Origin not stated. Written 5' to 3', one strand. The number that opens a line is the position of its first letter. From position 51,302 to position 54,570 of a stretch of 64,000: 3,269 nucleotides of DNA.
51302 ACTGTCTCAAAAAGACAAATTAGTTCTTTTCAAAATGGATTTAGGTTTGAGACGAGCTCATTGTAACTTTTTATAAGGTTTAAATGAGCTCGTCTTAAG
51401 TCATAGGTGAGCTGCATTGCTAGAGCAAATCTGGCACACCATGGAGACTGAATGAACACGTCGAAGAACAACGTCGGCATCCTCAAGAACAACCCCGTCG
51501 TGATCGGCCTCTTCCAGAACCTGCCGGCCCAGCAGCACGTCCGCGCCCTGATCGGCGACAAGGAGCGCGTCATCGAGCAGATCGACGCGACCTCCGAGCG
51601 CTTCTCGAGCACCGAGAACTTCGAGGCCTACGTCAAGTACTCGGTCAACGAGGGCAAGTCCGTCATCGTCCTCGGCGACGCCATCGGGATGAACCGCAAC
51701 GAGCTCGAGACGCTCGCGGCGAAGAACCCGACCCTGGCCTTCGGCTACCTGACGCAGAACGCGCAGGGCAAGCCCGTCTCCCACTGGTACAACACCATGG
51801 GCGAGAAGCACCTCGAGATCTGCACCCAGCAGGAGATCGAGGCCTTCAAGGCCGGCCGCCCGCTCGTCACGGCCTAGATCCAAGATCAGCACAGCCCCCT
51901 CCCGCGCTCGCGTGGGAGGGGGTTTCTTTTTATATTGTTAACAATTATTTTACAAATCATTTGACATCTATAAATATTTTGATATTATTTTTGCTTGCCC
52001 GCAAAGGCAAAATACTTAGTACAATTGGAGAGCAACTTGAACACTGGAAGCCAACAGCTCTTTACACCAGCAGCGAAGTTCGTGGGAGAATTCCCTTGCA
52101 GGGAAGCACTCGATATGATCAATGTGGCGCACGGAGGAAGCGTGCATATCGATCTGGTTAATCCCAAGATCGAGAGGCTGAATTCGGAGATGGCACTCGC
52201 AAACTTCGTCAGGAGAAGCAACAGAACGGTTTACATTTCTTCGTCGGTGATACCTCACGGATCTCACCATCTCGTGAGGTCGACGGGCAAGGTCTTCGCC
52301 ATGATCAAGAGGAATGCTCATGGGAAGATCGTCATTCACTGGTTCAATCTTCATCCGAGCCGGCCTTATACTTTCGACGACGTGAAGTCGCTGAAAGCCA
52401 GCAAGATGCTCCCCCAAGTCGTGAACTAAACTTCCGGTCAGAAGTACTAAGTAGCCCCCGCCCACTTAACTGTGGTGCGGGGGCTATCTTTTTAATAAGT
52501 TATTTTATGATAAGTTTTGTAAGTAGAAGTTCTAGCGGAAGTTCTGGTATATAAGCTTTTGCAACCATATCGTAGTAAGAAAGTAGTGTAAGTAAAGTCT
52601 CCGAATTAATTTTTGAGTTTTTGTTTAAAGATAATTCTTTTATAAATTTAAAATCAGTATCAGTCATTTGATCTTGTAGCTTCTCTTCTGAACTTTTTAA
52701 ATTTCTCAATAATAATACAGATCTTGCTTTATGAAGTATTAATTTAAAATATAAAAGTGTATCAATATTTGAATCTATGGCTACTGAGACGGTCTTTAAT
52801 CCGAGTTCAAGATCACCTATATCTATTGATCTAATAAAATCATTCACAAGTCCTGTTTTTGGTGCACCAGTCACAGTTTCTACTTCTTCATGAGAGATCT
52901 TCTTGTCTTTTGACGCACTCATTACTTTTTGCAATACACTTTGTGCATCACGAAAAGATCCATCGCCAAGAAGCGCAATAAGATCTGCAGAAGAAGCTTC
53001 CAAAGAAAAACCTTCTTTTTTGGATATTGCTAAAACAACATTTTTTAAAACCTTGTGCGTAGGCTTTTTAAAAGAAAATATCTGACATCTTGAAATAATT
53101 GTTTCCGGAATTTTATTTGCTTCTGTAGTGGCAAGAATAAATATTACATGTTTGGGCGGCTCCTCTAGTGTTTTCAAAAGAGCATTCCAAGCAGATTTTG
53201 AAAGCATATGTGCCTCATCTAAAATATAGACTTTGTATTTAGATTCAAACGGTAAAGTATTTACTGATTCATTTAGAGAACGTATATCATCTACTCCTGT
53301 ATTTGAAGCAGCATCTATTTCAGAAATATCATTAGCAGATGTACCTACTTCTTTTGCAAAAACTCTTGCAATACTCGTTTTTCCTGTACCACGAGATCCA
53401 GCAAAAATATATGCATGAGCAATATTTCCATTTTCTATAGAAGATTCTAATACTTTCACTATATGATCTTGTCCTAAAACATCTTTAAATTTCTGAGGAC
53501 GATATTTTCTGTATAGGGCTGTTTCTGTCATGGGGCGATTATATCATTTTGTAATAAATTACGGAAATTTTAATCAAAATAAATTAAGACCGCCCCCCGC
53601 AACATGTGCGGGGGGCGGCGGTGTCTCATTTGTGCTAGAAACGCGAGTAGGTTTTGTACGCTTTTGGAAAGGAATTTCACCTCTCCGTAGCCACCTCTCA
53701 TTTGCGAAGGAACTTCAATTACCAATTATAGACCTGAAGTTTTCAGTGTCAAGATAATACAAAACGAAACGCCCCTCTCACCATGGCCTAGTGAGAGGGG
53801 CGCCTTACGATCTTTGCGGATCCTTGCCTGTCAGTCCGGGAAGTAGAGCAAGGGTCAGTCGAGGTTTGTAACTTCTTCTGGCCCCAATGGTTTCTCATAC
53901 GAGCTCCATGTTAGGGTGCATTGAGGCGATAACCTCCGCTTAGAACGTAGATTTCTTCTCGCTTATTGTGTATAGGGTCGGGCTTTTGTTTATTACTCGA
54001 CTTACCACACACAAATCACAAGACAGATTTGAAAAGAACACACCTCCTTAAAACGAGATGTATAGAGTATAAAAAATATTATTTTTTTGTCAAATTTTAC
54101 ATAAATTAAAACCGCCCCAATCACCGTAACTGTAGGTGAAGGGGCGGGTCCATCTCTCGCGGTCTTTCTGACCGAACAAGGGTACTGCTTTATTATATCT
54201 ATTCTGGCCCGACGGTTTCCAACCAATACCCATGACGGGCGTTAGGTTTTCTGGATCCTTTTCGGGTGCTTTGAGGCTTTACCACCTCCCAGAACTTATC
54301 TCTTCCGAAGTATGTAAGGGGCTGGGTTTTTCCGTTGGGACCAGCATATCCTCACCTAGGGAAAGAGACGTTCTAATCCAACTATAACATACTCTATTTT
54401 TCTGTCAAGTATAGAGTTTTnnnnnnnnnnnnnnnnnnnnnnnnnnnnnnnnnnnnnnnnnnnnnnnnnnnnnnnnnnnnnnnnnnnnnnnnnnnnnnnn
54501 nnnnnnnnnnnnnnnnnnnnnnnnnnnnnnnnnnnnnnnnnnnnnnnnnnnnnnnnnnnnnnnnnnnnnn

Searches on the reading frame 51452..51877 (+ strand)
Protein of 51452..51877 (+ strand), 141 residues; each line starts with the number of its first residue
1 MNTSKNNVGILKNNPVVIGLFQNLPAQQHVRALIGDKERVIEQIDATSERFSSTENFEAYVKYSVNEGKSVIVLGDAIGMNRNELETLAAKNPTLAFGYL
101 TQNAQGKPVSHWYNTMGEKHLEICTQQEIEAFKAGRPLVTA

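Call 11: search_protein_families(library=pfam, proteins=[window:51452-51877:+], max_evalue=1)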
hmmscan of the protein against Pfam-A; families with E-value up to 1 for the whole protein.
window:51452-51877:+ (141 aa): 0 families

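Call 28: find_encoding_contigs(protein=window:51452-51877:+, flank=10000)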
Protein window:51452-51877:+ (141 aa): no gene with exactly this product is on record in the collection.

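Call 41: search_protein_representatives(protein=window:51452-51877:+)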
Query: 141 residues. Proteins with E-value up to 0.001 (for the whole library): 5; up to 1e-10: 2; up to 1e-30: 1. The best 5 are listed.
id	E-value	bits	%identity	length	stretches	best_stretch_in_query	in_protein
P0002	1.7e-87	306.3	100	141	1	1-141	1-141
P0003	5.3e-12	62.1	44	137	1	26-140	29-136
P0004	2.3e-10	56.8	39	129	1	10-140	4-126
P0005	2.9e-06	43.5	34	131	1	6-135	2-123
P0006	6.2e-04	36.0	31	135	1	1-139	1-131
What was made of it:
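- Tried and rejected: Full HMMER with D gave the five clusters that led to L011-L014 (call 41).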

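Call 43: find_encoding_contigs(protein=P0003, flank=10000)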
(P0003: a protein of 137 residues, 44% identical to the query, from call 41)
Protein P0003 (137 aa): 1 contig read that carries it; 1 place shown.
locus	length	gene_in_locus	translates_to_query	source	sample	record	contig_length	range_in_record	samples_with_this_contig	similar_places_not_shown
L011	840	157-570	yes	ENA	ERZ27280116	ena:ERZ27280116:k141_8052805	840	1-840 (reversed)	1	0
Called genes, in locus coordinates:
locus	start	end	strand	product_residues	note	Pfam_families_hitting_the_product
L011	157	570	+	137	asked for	-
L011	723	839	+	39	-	?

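Call 44: find_encoding_contigs(protein=P0004, flank=10000)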
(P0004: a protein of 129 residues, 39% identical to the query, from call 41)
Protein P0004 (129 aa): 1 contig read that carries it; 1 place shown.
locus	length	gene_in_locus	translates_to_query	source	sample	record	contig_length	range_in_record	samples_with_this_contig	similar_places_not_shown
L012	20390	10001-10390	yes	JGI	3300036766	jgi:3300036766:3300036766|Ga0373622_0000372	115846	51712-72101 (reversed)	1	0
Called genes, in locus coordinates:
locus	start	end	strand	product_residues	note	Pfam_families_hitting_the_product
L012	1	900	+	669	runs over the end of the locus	PF01935:DUF87 (weak)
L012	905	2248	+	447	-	-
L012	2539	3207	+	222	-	-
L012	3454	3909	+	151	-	-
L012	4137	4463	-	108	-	-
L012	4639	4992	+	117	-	-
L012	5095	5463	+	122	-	-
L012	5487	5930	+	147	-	PF00903:Glyoxalase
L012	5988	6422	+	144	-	-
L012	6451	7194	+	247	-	PF02424:ApbE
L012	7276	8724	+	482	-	PF00175:NAD_binding_1, PF08030:NAD_binding_6 (weak)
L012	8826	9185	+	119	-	-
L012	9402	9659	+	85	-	PF02201:SWIB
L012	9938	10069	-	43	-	-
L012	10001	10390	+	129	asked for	-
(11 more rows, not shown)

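Call 47: find_encoding_contigs(protein=P0005, flank=10000)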
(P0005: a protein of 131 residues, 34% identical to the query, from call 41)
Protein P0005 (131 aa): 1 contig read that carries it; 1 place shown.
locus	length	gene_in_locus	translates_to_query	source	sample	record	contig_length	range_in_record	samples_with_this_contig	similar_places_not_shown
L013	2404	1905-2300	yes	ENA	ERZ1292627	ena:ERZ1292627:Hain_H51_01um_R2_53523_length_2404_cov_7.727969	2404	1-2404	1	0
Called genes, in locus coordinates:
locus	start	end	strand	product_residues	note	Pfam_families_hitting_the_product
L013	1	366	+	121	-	?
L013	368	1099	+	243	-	-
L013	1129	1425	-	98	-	-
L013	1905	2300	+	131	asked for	-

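Call 48: find_encoding_contigs(protein=P0006, flank=10000)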
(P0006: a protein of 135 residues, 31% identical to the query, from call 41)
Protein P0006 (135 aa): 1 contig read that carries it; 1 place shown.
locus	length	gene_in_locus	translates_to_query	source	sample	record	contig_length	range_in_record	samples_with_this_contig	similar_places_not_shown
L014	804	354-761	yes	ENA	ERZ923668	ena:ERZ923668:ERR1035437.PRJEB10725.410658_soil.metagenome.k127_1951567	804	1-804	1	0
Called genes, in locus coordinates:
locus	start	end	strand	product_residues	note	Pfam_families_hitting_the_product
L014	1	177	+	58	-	?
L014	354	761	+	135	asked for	-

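Call 53: find_homologous_proteins(query=A2, max_evalue=0.01)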
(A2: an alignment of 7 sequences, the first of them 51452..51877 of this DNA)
Query A2 (7 sequences) (141 aa, profile of the alignment): 4 proteins with E <= 0.01 among 721 candidates.
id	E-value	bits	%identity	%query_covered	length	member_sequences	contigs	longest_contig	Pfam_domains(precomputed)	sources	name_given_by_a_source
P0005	9.6e-49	182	32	91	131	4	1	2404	-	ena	-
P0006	9.0e-48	179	29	100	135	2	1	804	-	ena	-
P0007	1.5e-42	162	28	96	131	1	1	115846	-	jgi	jgi:hypothetical protein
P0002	1.6e-42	162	100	100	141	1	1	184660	-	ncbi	-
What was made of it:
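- Tried and rejected: A profile search added only P0007 (call 53).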

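Call 55: list_cluster_members(proteins=[P0002, P0003, P0005, P0006])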
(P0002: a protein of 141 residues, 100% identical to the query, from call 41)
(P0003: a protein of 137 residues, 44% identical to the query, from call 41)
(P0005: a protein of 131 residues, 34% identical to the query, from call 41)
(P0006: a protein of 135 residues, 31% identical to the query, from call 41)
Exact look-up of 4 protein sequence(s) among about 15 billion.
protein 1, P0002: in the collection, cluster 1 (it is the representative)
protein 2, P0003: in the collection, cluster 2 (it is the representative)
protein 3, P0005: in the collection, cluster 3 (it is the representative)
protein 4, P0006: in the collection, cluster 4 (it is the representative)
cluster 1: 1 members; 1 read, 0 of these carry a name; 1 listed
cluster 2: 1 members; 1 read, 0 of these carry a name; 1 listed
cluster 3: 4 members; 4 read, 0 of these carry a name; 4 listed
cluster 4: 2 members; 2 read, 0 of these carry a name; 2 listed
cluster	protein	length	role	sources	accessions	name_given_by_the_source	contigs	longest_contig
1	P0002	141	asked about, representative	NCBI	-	-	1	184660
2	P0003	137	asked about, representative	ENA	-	-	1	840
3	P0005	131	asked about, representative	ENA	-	-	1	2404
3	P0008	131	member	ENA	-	-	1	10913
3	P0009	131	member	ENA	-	-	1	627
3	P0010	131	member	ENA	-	-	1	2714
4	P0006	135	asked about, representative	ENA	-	-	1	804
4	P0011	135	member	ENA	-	-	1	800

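Call 69: predict_structure(alignment_id=A5)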
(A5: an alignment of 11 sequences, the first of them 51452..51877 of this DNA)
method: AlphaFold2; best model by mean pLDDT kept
length: 141 residues; sequences in the alignment: 11
mean_pLDDT: 76.6   pTM: 0.69
mean pLDDT of the five models: 76.6, 71.2, 68.4, 67.7, 66.5
residues with pLDDT >= 90: 0; 70-90: 114; 50-70: 19; < 50: 8
segments of 3 or more residues with pLDDT < 50: 1-8
pLDDT, mean of each block of 10 residues (from residue 1): 39 74 76 75 82 85 83 73 78 81 86 81 86 77 54
secondary structure, 60 per line:
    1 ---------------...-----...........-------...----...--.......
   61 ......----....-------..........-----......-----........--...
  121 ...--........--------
elements in order: E16-18 H24-34 E42-44 H54-66 E71-74 H82-91 E97-102 E108-115 E118-123 H126-133

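Call 76: fold_search(model_id=the predicted structure, library=pdb)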
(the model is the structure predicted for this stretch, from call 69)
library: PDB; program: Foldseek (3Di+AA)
matches with E <= 10: 933; with E <= 0.001: 0
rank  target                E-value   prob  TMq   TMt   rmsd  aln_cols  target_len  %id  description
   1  6jyy_A                1.8e-02  0.35  0.28  0.22   8.2       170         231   12  Crystal structure of the 5-(Hydroxyethyl)-methylthiazole Kinase ThiM from Klebsiella pneumonia (released 2019-06-26)
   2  6k28_B                1.8e-02  0.33  0.28  0.22   9.1       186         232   12  Crystal structure of the 5-(Hydroxyethyl)-methylthiazole Kinase ThiM from Klebsiella pneumonia in complex with TZE (released 2019-07-10)
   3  6k28_C                2.6e-02  0.28  0.28  0.21   8.6       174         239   13  Crystal structure of the 5-(Hydroxyethyl)-methylthiazole Kinase ThiM from Klebsiella pneumonia in complex with TZE (released 2019-07-10)
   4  2r2a_A                3.6e-02  0.33  0.28  0.22  11.0       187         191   10  Crystal structure of N-terminal domain of zonular occludens toxin from Neisseria meningitidis (released 2007-09-04)
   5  7qsq_A                5.6e-02  0.69  0.35  0.37   5.8       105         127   14  Permutated N-terminal lobe of the ribose binding protein from Thermotoga maritima (released 2023-01-11)
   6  5fov_A                6.3e-02  0.28  0.29  0.22   8.8       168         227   11  HUMANISED MONOMERIC RADA IN COMPLEX WITH FHTG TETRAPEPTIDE (released 2016-03-30)
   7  6jyy_C                6.3e-02  0.20  0.28  0.21   8.8       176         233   14  Crystal structure of the 5-(Hydroxyethyl)-methylthiazole Kinase ThiM from Klebsiella pneumonia (released 2019-06-26)
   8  4a6x_A                9.8e-02  0.23  0.30  0.23   8.5       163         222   12  RadA C-terminal ATPase domain from Pyrococcus furiosus bound to ATP (released 2012-11-21)
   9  8c3n_A                9.8e-02  0.20  0.27  0.21   8.8       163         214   11  Stapled peptide SP30 in complex with humanised RadA mutant HumRadA22 (released 2023-03-08)
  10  7qsq_C                1.0e-01  0.66  0.38  0.40   5.4       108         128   14  Permutated N-terminal lobe of the ribose binding protein from Thermotoga maritima (released 2023-01-11)
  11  3lou_A                1.0e-01  0.35  0.34  0.21   9.0       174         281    6  Crystal structure of Formyltetrahydrofolate deformylase (YP_105254.1) from BURKHOLDERIA MALLEI ATCC 23344 at 1.90 A re (released 2010-02-23)
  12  5fow_A                1.0e-01  0.23  0.31  0.24   8.4       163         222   12  HUMANISED MONOMERIC RADA IN COMPLEX WITH WHTA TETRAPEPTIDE (released 2016-03-30)
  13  5lb4                  1.1e-01  0.25  0.30  0.24   8.0       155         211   12  Apo-structure of humanised RadA-mutant humRadA14 (released 2016-10-19)
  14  2zud_B                1.1e-01  0.21  0.30  0.19   8.7       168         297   14  Crystal Structure of Left-handed RadA Filament (released 2009-04-07)
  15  9njr_C                1.1e-01  0.21  0.28  0.18   8.0       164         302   10  The Cryo-EM structure of the yeast Dmc1-ssDNA nucleoprotein filament ADP bound state (released 2025-03-19)
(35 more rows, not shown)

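Call 85: search_protein_families(library=phrogs, proteins=[window:51452-51877:+, P0003, P0004, P0005, P0006], max_evalue=0.1)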
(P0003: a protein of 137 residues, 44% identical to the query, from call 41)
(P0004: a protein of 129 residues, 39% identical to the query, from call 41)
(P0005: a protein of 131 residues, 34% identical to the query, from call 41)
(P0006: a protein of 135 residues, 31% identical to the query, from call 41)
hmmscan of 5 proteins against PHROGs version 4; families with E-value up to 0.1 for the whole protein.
window:51452-51877:+ (141 aa): 1 family
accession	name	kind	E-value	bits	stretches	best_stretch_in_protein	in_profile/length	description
phrog_7931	-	unknown function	0.054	14.2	1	78-108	164-194/250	-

P0003 (137 aa): 1 family
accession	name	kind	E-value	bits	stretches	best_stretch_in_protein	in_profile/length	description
phrog_17627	-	unknown function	0.035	15.2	0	27-48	15-36/58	-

P0004 (129 aa): 0 families

P0005 (131 aa): 0 families

P0006 (135 aa): 0 families

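Call 86: search_protein_families(library=padloc, proteins=[window:51452-51877:+, P0003, P0004, P0005, P0006], max_evalue=0.1)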
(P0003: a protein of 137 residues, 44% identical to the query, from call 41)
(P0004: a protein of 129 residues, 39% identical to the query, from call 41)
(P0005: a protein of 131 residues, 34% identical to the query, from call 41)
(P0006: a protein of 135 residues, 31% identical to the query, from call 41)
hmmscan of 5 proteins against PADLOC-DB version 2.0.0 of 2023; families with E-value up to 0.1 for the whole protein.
window:51452-51877:+ (141 aa): 0 families

P0003 (137 aa): 0 families

P0004 (129 aa): 0 families

P0005 (131 aa): 0 families

P0006 (135 aa): 0 families

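Call 95: find_encoding_contigs(protein=P0007, flank=6000, max_places=3)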
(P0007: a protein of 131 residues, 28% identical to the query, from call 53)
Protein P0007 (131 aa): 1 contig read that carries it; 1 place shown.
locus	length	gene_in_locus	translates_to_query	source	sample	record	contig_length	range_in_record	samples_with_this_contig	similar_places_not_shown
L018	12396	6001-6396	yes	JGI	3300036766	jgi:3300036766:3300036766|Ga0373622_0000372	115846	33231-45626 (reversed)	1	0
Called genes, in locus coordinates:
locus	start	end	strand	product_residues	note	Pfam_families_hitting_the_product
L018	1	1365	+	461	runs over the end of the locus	PF00512:HisKA, PF02518:HATPase_c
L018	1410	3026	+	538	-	-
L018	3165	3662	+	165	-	PF03640:Lipoprotein_15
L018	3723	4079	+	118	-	PF01641:SelR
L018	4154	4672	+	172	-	PF01625:PMSR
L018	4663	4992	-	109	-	-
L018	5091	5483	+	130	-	-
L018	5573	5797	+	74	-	-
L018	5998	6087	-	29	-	-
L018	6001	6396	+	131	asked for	-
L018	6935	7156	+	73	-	-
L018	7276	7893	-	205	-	PF00881:Nitroreductase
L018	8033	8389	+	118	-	PF01638:HxlR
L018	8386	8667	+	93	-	-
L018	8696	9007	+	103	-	-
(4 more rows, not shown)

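Call 96: find_encoding_contigs(protein=P0008, flank=8000, max_places=3)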
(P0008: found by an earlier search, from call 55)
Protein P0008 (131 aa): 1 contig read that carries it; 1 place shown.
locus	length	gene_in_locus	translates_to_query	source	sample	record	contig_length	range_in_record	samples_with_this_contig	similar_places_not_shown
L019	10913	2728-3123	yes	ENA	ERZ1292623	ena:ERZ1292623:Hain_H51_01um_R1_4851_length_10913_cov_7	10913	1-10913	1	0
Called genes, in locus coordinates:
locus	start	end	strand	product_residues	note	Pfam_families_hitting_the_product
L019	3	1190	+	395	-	?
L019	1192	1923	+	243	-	-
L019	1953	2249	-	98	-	-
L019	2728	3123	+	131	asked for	-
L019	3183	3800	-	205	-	PF00881:Nitroreductase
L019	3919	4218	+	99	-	PF01638:HxlR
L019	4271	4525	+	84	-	-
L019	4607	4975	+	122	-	-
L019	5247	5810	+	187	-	PF00578:AhpC-TSA, PF08534:Redoxin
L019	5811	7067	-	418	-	PF00817:IMS, PF11798:IMS_HHH (weak), PF11799:IMS_C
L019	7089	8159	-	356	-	PF00478:IMPDH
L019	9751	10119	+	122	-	-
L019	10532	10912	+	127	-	?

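Call 104: search_solved_structures(query=A5, max_evalue=5)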
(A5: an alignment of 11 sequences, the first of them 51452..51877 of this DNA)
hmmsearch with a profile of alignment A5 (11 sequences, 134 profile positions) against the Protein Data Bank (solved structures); distinct sequences matched with E-value up to 5: 2.
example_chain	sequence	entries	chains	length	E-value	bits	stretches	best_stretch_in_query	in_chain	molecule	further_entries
8q1b_A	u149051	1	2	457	0.29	14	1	44-95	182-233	Probable mitochondrial-processing peptidase subunit beta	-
7r81_E1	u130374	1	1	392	1.4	11.8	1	36-108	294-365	60S ribosomal protein L3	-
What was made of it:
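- Tried and rejected: There were no PDB sequence hits (call 104) and no Pfam, PHROG or PADLOC hits (calls 11, 85, 86).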

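Call 106: fold_search(model_id=the predicted structure, library=viral)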
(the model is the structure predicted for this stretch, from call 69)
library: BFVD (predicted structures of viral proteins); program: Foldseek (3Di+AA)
matches with E <= 10: 810; with E <= 0.001: 0
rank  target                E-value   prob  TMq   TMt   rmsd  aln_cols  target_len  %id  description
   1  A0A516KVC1            7.4e-03  0.91  0.38  0.26   8.9       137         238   14  (no name in the UniProt tables at hand)
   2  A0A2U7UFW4            2.6e-02  0.57  0.31  0.13  10.0       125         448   15  Cytosine/adenosine deaminase [Pandoravirus macleodensis]
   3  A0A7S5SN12            3.1e-02  0.60  0.33  0.37  10.3       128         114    8  (no name in the UniProt tables at hand)
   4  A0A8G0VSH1            3.1e-02  0.41  0.31  0.13  13.0       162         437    9  (no name in the UniProt tables at hand)
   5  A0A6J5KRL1            9.2e-02  0.30  0.35  0.18  10.7       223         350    9  DNA helicase, DnaB-like, C-terminal [uncultured Caudovirales phage]
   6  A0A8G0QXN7            1.0e-01  0.20  0.30  0.08  12.3       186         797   12  (no name in the UniProt tables at hand)
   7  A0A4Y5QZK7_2          1.2e-01  0.44  0.34  0.06   6.0       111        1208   12  RNA-directed RNA polymerase [Citrus psorosis virus]
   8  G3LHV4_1              1.2e-01  0.20  0.28  0.07  14.6       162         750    9  RNA replication protein [Tamus red mosaic virus]
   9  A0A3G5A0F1            1.3e-01  0.54  0.39  0.17   5.7       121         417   12  Uncharacterized protein [Harvfovirus sp.]
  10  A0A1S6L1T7            1.3e-01  0.44  0.32  0.14   5.8       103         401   16  (no name in the UniProt tables at hand)
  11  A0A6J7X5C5            1.6e-01  0.28  0.34  0.15   7.5       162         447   10  AAA domain containing protein [uncultured Caudovirales phage]
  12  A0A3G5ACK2            2.2e-01  0.23  0.25  0.15   8.4        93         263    8  Serine dehydrogenase proteinase [Hyperionvirus sp.]
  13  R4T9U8                2.2e-01  0.18  0.30  0.19   8.7       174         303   14  (no name in the UniProt tables at hand)
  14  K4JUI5                2.2e-01  0.16  0.25  0.27   8.1       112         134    9  Methyltransferase [Caulobacter phage CcrColossus]
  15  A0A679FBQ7            2.4e-01  0.18  0.30  0.17   7.8       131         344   11  Primase/helicase [Cronobacter phage vB_CsaP_009]
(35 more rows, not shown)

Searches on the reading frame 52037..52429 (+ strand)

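Call 11: search_protein_families(library=pfam, proteins=[window:52037-52429:+], max_evalue=1)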
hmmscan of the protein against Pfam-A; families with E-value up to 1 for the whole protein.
window:52037-52429:+ (130 aa): 0 families

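Call 85: search_protein_families(library=phrogs, proteins=[window:52037-52429:+], max_evalue=0.1)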
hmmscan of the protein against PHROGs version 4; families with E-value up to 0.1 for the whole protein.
window:52037-52429:+ (130 aa): 0 families

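Call 86: search_protein_families(library=padloc, proteins=[window:52037-52429:+], max_evalue=0.1)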
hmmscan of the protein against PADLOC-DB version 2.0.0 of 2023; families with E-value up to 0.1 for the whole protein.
window:52037-52429:+ (130 aa): 1 family
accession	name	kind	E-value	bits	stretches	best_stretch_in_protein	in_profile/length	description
PDLC02215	QatD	-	0.02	12.3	1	77-104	126-156/250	-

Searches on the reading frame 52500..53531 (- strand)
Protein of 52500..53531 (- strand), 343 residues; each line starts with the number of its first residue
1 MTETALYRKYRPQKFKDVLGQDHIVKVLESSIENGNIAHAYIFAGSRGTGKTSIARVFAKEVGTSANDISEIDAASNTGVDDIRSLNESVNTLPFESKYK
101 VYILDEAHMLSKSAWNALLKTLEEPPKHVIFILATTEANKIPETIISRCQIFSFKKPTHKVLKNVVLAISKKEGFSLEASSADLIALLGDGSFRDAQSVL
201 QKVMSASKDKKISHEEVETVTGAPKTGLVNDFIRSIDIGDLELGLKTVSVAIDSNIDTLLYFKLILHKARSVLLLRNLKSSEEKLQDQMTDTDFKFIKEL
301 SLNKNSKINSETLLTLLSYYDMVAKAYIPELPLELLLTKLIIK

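Call 16: find_encoding_contigs(protein=window:52500-53531:-, flank=10000, max_places=6)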
Protein window:52500-53531:- (343 aa): 1 contig read that carries it; 1 place shown.
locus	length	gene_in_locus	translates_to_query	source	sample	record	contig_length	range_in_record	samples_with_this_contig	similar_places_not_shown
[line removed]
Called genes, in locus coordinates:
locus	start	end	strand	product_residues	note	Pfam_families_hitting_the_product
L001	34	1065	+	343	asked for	PF05496:RuvB_N (weak), PF13177:DNA_pol3_delta2 (weak), PF00004:AAA, PF13177:DNA_pol3_delta2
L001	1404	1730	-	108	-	?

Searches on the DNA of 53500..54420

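Call 90: search_rna_families(source=window, start=53500, end=54420, threshold=evalue, max_evalue=1)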
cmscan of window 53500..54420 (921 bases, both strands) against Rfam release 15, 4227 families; matches with E-value up to 1: 2.
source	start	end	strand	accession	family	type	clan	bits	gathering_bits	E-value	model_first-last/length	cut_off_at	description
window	53576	53686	-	RF01459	rliE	Gene; sRNA;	-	22.1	90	0.4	85-191/222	no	Listeria sRNA rliE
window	53722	53805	+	RF01416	NrrF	Gene; antisense;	-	20.6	60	0.15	1-160/160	no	NrrF RNA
